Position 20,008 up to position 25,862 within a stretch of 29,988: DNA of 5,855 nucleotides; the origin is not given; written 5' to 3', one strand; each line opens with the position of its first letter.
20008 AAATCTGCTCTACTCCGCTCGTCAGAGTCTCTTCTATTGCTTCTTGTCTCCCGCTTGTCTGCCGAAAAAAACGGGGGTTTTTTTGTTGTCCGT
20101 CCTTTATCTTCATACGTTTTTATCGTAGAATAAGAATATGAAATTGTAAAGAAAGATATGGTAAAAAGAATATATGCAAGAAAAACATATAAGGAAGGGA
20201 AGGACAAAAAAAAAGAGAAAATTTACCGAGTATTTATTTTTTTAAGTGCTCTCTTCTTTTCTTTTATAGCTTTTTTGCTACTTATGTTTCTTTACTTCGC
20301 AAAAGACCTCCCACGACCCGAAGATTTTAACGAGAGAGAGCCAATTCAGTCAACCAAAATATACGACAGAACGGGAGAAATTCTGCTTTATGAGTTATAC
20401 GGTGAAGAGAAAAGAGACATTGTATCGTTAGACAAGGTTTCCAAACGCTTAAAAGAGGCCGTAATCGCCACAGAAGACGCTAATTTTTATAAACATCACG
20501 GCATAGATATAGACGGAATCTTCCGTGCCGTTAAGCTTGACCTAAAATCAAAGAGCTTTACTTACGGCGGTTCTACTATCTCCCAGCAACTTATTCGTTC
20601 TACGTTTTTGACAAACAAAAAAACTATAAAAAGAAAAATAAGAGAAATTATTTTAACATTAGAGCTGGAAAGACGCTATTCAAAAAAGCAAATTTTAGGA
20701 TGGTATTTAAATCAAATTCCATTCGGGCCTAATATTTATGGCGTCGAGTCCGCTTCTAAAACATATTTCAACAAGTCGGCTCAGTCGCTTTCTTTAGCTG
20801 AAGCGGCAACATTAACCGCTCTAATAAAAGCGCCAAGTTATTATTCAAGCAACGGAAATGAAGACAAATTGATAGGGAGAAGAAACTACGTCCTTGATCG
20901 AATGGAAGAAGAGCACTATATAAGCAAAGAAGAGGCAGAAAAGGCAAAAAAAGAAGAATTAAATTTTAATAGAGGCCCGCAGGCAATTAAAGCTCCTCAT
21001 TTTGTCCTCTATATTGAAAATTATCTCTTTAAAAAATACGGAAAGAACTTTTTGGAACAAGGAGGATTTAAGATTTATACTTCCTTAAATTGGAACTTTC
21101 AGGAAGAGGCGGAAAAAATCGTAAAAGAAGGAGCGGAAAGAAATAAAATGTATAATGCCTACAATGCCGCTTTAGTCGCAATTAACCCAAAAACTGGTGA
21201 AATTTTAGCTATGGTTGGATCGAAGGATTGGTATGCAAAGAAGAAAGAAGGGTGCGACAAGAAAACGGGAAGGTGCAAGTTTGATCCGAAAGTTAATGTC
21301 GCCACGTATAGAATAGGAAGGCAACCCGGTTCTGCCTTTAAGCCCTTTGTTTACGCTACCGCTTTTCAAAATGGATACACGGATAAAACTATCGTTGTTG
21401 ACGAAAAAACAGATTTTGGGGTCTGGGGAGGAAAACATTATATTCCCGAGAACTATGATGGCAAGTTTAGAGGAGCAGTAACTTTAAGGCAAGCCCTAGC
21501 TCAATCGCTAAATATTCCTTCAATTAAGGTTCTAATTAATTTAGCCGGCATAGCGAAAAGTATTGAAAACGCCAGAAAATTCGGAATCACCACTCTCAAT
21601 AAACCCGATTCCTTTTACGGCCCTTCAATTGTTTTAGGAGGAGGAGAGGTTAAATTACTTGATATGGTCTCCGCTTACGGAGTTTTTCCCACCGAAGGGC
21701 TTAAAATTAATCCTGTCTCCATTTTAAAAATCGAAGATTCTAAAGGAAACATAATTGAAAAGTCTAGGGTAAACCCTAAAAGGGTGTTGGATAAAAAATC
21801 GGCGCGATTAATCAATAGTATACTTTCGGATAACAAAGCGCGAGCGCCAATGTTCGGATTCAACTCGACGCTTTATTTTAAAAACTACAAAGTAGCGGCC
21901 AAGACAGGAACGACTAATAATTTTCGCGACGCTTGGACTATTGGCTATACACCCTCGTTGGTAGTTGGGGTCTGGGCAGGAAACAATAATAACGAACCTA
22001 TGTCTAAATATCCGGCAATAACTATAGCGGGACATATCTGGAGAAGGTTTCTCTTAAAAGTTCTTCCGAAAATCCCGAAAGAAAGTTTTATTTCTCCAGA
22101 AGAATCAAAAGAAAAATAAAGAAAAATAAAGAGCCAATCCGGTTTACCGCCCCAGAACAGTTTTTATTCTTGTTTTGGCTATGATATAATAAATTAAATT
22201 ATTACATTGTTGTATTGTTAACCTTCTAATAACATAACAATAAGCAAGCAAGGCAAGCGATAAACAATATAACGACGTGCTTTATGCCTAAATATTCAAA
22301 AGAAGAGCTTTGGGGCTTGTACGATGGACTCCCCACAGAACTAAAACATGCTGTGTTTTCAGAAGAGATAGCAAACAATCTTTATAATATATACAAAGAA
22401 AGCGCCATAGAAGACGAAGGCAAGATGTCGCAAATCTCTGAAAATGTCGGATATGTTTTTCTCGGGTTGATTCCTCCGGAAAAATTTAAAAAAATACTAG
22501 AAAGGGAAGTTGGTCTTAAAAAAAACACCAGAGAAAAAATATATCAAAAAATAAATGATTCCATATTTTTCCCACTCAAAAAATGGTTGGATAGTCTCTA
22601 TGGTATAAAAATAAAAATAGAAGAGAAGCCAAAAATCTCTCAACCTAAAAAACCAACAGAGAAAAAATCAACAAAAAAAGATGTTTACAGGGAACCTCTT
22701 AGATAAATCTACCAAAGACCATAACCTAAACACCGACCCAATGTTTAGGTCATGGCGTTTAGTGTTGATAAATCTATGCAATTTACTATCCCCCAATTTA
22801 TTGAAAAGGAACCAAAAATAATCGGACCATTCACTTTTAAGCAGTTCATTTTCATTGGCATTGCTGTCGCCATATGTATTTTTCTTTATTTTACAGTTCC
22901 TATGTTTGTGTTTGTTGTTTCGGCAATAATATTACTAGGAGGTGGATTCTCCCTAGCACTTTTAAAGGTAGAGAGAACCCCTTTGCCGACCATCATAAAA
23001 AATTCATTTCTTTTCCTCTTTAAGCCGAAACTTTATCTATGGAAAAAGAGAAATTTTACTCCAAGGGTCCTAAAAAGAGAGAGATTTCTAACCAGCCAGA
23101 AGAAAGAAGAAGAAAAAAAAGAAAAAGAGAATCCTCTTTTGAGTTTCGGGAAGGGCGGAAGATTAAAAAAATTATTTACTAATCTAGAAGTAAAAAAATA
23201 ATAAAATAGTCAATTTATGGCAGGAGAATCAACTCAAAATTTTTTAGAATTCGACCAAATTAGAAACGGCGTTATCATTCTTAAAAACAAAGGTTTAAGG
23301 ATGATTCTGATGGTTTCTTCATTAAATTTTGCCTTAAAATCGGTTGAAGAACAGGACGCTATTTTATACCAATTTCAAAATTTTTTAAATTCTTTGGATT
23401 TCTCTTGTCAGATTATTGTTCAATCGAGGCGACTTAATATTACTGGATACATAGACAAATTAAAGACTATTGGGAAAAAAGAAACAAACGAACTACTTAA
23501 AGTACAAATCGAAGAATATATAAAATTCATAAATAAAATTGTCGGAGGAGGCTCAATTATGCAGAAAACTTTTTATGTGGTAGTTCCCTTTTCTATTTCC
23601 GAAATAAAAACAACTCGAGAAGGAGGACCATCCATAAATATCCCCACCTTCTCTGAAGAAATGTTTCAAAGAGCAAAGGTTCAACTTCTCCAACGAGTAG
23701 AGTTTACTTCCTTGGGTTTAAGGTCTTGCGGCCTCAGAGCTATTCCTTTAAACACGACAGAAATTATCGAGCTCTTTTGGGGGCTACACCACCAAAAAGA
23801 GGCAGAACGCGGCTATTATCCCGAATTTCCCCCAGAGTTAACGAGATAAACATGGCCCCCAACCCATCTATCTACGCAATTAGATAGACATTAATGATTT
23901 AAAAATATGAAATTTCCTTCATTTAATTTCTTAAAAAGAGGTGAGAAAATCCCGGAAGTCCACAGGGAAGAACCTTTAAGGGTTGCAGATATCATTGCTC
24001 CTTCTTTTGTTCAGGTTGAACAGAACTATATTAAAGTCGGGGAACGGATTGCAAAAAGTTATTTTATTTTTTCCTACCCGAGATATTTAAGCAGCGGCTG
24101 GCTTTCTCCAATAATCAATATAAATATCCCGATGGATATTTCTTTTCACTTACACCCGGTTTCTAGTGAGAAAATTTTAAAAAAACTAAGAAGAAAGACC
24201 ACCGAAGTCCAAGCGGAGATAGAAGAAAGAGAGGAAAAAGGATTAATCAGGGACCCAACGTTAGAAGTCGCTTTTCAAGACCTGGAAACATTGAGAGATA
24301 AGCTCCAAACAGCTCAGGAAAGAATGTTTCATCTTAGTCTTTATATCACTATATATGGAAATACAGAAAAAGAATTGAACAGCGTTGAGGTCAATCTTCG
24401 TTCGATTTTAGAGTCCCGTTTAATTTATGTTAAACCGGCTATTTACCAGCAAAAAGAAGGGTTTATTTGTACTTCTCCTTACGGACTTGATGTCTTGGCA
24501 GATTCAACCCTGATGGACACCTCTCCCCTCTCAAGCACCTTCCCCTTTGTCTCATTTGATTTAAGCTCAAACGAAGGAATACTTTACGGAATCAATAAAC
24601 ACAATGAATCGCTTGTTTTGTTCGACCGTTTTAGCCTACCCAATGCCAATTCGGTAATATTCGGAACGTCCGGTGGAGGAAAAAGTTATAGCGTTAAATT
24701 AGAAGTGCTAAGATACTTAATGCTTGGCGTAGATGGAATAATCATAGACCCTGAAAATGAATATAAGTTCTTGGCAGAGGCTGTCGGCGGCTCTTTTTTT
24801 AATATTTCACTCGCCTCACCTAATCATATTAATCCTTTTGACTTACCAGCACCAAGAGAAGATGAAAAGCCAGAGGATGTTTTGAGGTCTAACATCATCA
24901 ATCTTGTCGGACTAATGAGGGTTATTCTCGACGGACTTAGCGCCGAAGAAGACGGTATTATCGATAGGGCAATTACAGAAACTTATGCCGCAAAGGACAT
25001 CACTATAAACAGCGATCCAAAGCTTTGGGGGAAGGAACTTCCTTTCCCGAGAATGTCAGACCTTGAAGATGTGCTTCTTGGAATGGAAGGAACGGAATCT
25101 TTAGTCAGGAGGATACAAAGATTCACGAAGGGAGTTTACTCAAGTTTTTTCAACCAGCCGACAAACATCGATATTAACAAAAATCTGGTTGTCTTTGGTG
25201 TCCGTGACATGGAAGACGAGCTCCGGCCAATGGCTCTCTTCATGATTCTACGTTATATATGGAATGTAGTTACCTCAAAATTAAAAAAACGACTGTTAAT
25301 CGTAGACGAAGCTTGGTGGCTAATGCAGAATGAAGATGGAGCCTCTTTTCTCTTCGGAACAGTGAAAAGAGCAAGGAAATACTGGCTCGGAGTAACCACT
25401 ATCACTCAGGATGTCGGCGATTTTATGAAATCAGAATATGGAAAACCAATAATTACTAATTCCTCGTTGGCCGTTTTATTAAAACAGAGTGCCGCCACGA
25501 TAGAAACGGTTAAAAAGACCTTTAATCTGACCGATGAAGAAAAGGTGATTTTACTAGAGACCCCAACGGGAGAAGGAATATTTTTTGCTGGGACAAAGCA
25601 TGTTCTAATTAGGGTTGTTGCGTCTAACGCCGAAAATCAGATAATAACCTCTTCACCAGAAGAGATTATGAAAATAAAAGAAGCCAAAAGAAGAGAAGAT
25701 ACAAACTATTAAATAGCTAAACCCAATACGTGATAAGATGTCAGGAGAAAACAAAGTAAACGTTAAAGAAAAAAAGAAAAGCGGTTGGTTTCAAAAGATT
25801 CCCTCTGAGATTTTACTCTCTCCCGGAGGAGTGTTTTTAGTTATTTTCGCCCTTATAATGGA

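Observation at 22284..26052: Chromosomally resident, relaxase-free PrgI/VirB4 operon next to oriC and a class A PBP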

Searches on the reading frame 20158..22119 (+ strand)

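Call 4: search_protein_families(library=pfam, proteins=[window:20158-22119:+], max_evalue=0.1)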
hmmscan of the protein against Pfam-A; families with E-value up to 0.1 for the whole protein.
window:20158-22119:+ (653 aa): 2 families
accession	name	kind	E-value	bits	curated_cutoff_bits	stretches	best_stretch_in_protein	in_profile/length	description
PF00912.28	Transgly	-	1.3e-62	210.8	27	1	79-249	7-177/178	Transglycosylase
PF00905.27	Transpeptidase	-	5.6e-24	85.3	22.1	1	338-600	2-267/299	Penicillin binding protein transpeptidase domain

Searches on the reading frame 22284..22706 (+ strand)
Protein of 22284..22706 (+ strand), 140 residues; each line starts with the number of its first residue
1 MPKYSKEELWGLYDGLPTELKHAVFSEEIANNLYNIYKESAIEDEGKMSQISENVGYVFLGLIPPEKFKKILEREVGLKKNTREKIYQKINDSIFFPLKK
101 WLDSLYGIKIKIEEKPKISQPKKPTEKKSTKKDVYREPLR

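Call 4: search_protein_families(library=pfam, proteins=[window:22284-22706:+], max_evalue=0.1)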
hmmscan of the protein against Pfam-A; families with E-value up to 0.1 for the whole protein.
window:22284-22706:+ (140 aa): 1 family
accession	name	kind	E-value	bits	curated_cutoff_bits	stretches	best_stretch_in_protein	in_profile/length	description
PF05003.17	DUF668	-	0.0039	18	24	0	11-62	35-80/89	Protein of unknown function (DUF668)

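Call 5: search_protein_families(library=ncbifam, proteins=[window:22284-22706:+], max_evalue=0.1)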
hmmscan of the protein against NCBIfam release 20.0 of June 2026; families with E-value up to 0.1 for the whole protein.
window:22284-22706:+ (140 aa): 0 families

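Call 25: search_protein_families(library=pfam, proteins=[window:22284-22706:+], max_evalue=5)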
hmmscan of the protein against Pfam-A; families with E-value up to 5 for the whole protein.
window:22284-22706:+ (140 aa): 1 family
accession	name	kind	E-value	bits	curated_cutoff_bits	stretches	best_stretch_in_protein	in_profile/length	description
PF05003.17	DUF668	-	0.0039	18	24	1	11-62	35-80/89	Protein of unknown function (DUF668)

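Call 45: predict_structure(alignment_id=A2)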
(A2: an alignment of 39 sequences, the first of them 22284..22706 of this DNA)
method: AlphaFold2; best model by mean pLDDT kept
length: 140 residues; sequences in the alignment: 39
mean_pLDDT: 77.2   pTM: 0.63
mean pLDDT of the five models: 77.2, 76.9, 74.9, 74.5, 72.9
residues with pLDDT >= 90: 47; 70-90: 56; 50-70: 12; < 50: 25
segments of 3 or more residues with pLDDT < 50: 109-129
pLDDT, mean of each block of 10 residues (from residue 1): 75 87 89 92 89 91 88 90 92 89 69 34 42 54
secondary structure, 60 per line:
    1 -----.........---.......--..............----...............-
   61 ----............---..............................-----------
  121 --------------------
elements in order: H6-14 H18-24 H27-40 H45-59 H65-76 H80-109

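Call 53: fold_search(model_id=the predicted structure, library=pdb)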
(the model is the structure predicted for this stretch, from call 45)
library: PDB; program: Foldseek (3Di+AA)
matches with E <= 10: 88; with E <= 0.001: 0
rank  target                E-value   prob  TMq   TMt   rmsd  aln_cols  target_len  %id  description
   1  7dey_B                8.0e-01  0.18  0.26  0.20  14.4       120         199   15  Structure of Dicer from Pichia stipitis (released 2021-05-05)
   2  3rv1_B                1.1e+00  0.09  0.22  0.14  16.8       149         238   19  Crystal structure of the N-terminal and RNase III domains of K. polysporus Dcr1 E224Q mutant (released 2011-08-03)
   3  7dey_A                1.8e+00  0.11  0.23  0.17  14.2       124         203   16  Structure of Dicer from Pichia stipitis (released 2021-05-05)
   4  7t8s_E                3.1e+00  0.13  0.33  0.28  16.0       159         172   11  Light Harvesting complex phycoerythrin PE 566, from the cryptophyte Cryptomonas pyrenoidifera (released 2023-02-15)
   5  6cwd_F                3.4e+00  0.05  0.20  0.21  15.4       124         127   15  Hepatitis B core-antigen in complex with scFv e13 (released 2018-08-29)
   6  1pv3_MODEL_1_A        3.4e+00  0.04  0.17  0.16  15.9       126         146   11  NMR Solution Structure of the Avian FAT-domain of Focal Adhesion Kinase (released 2004-05-25)
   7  3mmo_A                3.6e+00  0.06  0.19  0.07  15.5       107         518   10  Structure of the Thioalkalivibrio nitratireducens cytochrome c nitrite reductase in complex with cyanide (released 2010-09-29)
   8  9kme_A                3.6e+00  0.05  0.18  0.12  16.5       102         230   18  Crystal structure of soluble bacteriorhodopsin NeuroBR_A (released 2025-06-04)
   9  8uyt_B                4.0e+00  0.05  0.20  0.18  21.4       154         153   15  HBV T=4 capsid from HEK-293T cells (released 2024-11-20)
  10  7tgh_V1               4.2e+00  0.12  0.31  0.13  12.3       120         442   12  Cryo-EM structure of respiratory super-complex CI+III2 from Tetrahymena thermophila (released 2022-04-06)
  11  9zz6_F                4.2e+00  0.06  0.22  0.29  14.9       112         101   15  The ER membrane protein complex acts as a chaperone to promote voltage-gated calcium channel assembly (released 2026-02-18)
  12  1pk3_C                4.4e+00  0.15  0.25  0.41   6.6        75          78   16  Scm SAM domain (released 2005-02-15)
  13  4phc_A                4.7e+00  0.18  0.31  0.11   9.3        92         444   17  Crystal Structure of a human cytosolic histidyl-tRNA synthetase, histidine-bound (released 2014-08-27)
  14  8kbw_F                4.7e+00  0.06  0.21  0.06  15.8       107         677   16  The crystal structure of syn-copalyl diphosphate synthase from Oryza sativa (released 2023-12-06)
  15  3ubr_A                4.7e+00  0.04  0.18  0.08  15.8       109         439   12  Laue structure of Shewanella oneidensis cytochrome-c Nitrite Reductase (released 2012-04-25)
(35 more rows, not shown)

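Call 66: search_protein_families(library=pfam, alignment_id=A2, max_evalue=1)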
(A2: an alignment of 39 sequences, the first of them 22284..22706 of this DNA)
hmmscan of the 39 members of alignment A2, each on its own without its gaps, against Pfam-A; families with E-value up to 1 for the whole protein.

A. member 1, window:22284-22706:+ (140 aa): 1 family
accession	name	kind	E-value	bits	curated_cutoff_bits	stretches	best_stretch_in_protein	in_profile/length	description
PF05003.17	DUF668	-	0.0039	18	24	0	11-62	35-80/89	Protein of unknown function (DUF668)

B. families by the number of members that match (of 39 scanned): 31 families (the first 25 are shown)
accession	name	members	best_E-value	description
PF08564.16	CDC37_C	4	0.0027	Cdc37 C terminal domain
PF05003.17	DUF668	2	0.0039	Protein of unknown function (DUF668)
PF12095.13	CRR7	2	0.19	Protein CHLORORESPIRATORY REDUCTION 7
PF25668.1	ASFV_p49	1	0.00049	African swine fever virus minor capsid protein p49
PF12283.13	Protein_K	1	0.00078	Bacteriophage protein K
PF04855.17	SNF5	1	0.0025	SNF5 / SMARCB1 / INI1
PF07531.19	TAFH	1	0.016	NHR1 homology to TAF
PF25251.1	DUF7853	1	0.016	Family of unknown function (DUF7853)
PF19615.4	DUF6120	1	0.024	Family of unknown function (DUF6120)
PF08463.15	EcoEI_R_C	1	0.025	EcoEI R protein C-terminal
PF02742.21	Fe_dep_repr_C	1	0.035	Iron dependent repressor, metal binding and dimerisation domain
PF03677.18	UPF0137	1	0.037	Uncharacterised protein family (UPF0137)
PF11378.13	DUF3181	1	0.04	Protein of unknown function (DUF3181)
PF03876.22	SHS2_Rpb7-N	1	0.056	SHS2 domain found in N terminus of Rpb7p/Rpc25p/MJ0397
PF19995.5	iSTAND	1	0.06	inactive STAND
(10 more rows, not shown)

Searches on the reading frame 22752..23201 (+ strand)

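Call 4: search_protein_families(library=pfam, proteins=[window:22752-23201:+], max_evalue=0.1)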
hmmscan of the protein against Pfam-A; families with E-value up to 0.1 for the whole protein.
window:22752-23201:+ (149 aa): 2 families
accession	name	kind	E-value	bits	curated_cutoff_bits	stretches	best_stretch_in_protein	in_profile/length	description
PF12666.12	PrgI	-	5.7e-07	30.4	27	1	13-93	2-87/91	PrgI family protein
PF13567.11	DUF4131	-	0.085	13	31.6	1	32-83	9-63/165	Domain of unknown function (DUF4131)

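Call 5: search_protein_families(library=ncbifam, proteins=[window:22752-23201:+], max_evalue=0.1)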
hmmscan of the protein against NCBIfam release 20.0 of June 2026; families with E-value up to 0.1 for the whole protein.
window:22752-23201:+ (149 aa): 0 families

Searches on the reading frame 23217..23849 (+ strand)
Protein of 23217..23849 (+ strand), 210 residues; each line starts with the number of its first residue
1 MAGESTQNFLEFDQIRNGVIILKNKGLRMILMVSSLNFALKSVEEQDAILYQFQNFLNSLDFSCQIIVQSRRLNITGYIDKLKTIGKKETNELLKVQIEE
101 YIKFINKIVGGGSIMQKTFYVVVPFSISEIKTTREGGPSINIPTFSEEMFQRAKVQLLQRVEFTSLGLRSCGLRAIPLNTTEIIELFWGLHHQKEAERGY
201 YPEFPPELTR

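Call 4: search_protein_families(library=pfam, proteins=[window:23217-23849:+], max_evalue=0.1)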
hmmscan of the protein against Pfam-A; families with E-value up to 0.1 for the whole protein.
window:23217-23849:+ (210 aa): 0 families

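Call 5: search_protein_families(library=ncbifam, proteins=[window:23217-23849:+], max_evalue=0.1)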
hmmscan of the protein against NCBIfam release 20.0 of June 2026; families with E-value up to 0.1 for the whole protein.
window:23217-23849:+ (210 aa): 3 families
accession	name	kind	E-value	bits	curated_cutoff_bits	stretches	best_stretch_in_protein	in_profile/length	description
NF045975.1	VirB4_plasma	equivalog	4.9e-09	34.5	590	1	5-123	103-233/894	Mbov_0397 family ICE element conjugal transfer ATPase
NF045971.1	conju_CD1110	equivalog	0.00013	20.4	325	1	7-133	2-129/752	VirB4-like conjugal transfer ATPase, CD1110 family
NF041427.1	TrsD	subfamily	0.0055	16.5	200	1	20-129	29-148/201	TrsD/TraD family conjugative transfer protein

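Call 59: search_solved_structures(query=window:23217-23849:+, max_evalue=1)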
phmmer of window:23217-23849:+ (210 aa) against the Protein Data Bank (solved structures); distinct sequences matched with E-value up to 1: 4.
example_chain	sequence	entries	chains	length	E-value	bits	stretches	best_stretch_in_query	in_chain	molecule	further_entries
7tpm_A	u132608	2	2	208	0.26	14.1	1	32-85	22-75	Outer membrane lipoprotein carrier protein LolA | Outer membrane lipoprotein carrier protein (LolA)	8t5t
7hi8_A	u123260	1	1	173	0.84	12.4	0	101-168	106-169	T-box transcription factor T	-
5qrf_A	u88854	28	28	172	0.86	12.4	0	101-168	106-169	T-box transcription factor T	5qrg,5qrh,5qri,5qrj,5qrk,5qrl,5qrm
6f58_A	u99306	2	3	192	0.89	12.3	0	101-169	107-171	Brachyury protein | T-box transcription factor T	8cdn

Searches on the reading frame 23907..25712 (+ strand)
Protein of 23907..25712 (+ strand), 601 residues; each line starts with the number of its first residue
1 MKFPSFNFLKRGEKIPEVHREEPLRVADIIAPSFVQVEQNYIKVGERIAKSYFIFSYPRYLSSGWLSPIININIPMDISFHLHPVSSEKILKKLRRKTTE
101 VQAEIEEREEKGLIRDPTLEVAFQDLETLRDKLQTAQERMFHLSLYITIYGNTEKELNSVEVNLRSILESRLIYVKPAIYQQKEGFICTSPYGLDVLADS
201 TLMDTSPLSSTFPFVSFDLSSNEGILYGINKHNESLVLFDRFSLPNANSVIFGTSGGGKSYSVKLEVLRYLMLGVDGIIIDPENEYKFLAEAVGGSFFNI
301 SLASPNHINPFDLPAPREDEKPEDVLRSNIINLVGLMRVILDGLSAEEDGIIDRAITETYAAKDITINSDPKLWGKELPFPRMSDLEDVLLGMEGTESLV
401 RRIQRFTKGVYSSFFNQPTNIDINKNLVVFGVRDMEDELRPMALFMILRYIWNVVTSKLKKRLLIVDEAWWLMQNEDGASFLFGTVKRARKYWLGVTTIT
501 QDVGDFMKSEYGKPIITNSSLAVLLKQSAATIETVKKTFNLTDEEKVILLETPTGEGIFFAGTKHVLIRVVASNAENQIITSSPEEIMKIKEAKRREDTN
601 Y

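Call 4: search_protein_families(library=pfam, proteins=[window:23907-25712:+], max_evalue=0.1)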
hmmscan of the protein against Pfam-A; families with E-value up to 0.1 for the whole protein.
window:23907-25712:+ (601 aa): 5 families
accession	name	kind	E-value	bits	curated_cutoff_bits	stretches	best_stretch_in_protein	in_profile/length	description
PF19044.6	P-loop_TraG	-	7.1e-25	87.9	25.8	2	406-551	192-344/413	TraG P-loop domain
PF12846.13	AAA_10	-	2.7e-12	46.9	27.5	2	246-288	21-63/362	AAA-like domain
PF01935.23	DUF87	-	1.6e-06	28.9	23.2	1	251-313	28-92/220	Helicase HerA, central domain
PF11130.14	TraC_F_IV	-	0.0014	18.1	28.1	1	78-170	263-351/375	TraC protein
PF03135.19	CagE_TrbE_VirB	-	0.019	15.4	21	0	33-102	46-118/204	CagE, TrbE, VirB family, component of type IV transporter system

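Call 5: search_protein_families(library=ncbifam, proteins=[window:23907-25712:+], max_evalue=0.1)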
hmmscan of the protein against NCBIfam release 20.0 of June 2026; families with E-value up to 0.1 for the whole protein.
window:23907-25712:+ (601 aa): 12 families
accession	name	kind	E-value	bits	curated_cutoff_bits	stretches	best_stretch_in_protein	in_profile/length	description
NF045971.1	conju_CD1110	equivalog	1e-106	358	325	1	23-566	184-732/752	VirB4-like conjugal transfer ATPase, CD1110 family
NF045975.1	VirB4_plasma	equivalog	7.9e-85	285.2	590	1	24-580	293-893/894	Mbov_0397 family ICE element conjugal transfer ATPase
TIGR02746.1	TraC-F-type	equivalog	2.8e-51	174.3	567.05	1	51-593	231-782/800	type IV secretion system protein TraC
TIGR00929.1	VirB4_CagE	subfamily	1.7e-39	135.7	643.1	1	22-593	211-773/792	VirB4 family type IV secretion/conjugal transfer ATPase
NF010278.0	PRK13721.1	subfamily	1.6e-16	59.4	1177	1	117-535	339-769/874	type IV secretion system protein TraC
TIGR03783.1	Bac_Flav_CT_G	subfamily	3.7e-14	51.6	261.55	1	405-551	605-759/829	TraG family conjugative transposon ATPase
NF010473.0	PRK13898.1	equivalog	4.7e-11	41.5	1050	1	390-573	570-757/801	type IV secretion system ATPase VirB4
NF041017.1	DNA_import_CedB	equivalog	1e-09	37.6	700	2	423-528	431-539/590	DNA import protein CedB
NF052333.1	ATPase_TcpF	exception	5.5e-08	31.2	1100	1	73-287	279-503/813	conjugal transfer ATPase TcpF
NF010447.0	PRK13873.1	equivalog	4e-06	25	1020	1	435-545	609-725/815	conjugal transfer protein TrbE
NF053655.1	CedD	equivalog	0.00034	19.4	600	0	251-291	226-266/527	DNA-translocating ATPase CedD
TIGR03744.1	traC_PFL_4706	equivalog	0.0017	16.3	520.6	1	405-572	670-847/892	conjugative transfer ATPase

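Call 26: find_related_loci(query=window:23907-25712:+, collection=genome_contigs, flank=8000)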
Query window:23907-25712:+ (601 aa) in genome_contigs; peptide patterns used: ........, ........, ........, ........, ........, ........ (x = any residue, [..] = any of these).
514 stretches matched a pattern; 379 encode a relative of the query (tblastn E <= 1e-3); the best 80 are kept; 80 distinct loci.
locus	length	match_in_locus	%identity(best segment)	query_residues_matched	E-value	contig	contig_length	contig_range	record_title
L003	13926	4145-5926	81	1-596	0e+0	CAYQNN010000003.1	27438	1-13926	MAG TPA_asm: uncultured Candidatus Saccharibacteria bacterium isolate SRP214966_co5_352 genome assembly, contig: NODE_11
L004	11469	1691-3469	77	1-595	0e+0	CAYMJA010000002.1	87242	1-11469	MAG TPA_asm: uncultured Candidatus Saccharibacteria bacterium isolate SRP214966_co5_52 genome assembly, contig: NODE_77_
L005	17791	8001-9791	78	1-595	0e+0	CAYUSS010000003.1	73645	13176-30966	MAG TPA_asm: uncultured Candidatus Saccharibacteria bacterium isolate binchicken_co34_299 genome assembly, contig: NODE_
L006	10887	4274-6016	78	17-595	0e+0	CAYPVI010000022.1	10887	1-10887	MAG TPA_asm: uncultured Candidatus Saccharibacteria bacterium isolate binchicken_co100_411 genome assembly, contig: NODE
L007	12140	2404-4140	77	17-595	0e+0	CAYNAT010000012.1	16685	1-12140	MAG TPA_asm: uncultured Candidatus Saccharibacteria bacterium isolate binchicken_co89_644 genome assembly, contig: NODE_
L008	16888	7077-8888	76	1-596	0e+0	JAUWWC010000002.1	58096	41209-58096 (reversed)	MAG: Candidatus Nealsonbacteria bacterium isolate CSMAG_2648 CSMAG_2648_k127_340283_length_58096_cov_25.4184, whole geno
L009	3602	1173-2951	77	1-595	0e+0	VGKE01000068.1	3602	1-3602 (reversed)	MAG: Candidatus Nealsonbacteria bacterium isolate M_DeepCast_400m_m2_122 M_DeepCast_400m_m2_122_Ga0194112_10062433, whol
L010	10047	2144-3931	76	1-595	0e+0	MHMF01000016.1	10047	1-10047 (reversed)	MAG: Candidatus Nealsonbacteria bacterium RIFCSPLOWO2_01_FULL_38_120 rifcsplowo2_01_scaffold_17295, whole genome shotgun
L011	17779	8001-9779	76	1-595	0e+0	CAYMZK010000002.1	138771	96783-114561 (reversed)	MAG TPA_asm: uncultured Candidatus Saccharibacteria bacterium isolate SRP141376_co2_311 genome assembly, contig: NODE_26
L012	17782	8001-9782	75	1-595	0e+0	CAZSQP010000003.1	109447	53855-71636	MAG TPA_asm: uncultured Candidatus Saccharibacteria bacterium isolate SRP332253_co2_159 genome assembly, contig: NODE_10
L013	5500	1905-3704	74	1-595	0e+0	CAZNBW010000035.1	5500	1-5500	MAG TPA_asm: uncultured Candidatus Saccharibacteria bacterium isolate SRP178699_co2_52 genome assembly, contig: NODE_181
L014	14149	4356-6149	75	1-595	0e+0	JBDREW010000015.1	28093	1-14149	MAG: Candidatus Nealsonbacteria bacterium isolate MEGAHIT-group-1.334 k141_7167567, whole genome shotgun sequence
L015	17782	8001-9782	74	2-595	0e+0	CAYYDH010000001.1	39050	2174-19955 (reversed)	MAG TPA_asm: uncultured Candidatus Saccharibacteria bacterium isolate SRP178699_co1_472 genome assembly, contig: NODE_98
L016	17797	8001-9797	70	1-595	0e+0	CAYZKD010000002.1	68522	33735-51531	MAG TPA_asm: uncultured Candidatus Saccharibacteria bacterium isolate SRP141376_co1_334 genome assembly, contig: NODE_10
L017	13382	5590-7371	70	1-597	0e+0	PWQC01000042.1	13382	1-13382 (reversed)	MAG: Candidatus Nealsonbacteria bacterium isolate CSSed10_466R1 CS-Sed10-C10572, whole genome shotgun sequence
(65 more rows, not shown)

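Call 60: search_solved_structures(query=window:23907-25712:+, max_evalue=0.001)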
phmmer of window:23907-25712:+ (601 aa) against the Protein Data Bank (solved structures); distinct sequences matched with E-value up to 0.001: 4.
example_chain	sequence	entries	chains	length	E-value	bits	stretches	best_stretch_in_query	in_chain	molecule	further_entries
4ag5_A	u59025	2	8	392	2.8e-41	145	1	222-582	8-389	TYPE IV SECRETORY PATHWAY VIRB4 COMPONENTS-LIKE PROTEIN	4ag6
7o41_A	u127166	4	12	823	3.8e-06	29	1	247-546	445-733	TrwK protein | Type IV secretion system protein virB4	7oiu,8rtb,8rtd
7o43_A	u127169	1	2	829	3.8e-06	29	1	247-546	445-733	TrwK protein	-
7o42_A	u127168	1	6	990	5.6e-06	28.4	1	247-546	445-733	TrwK protein,Protein hcp1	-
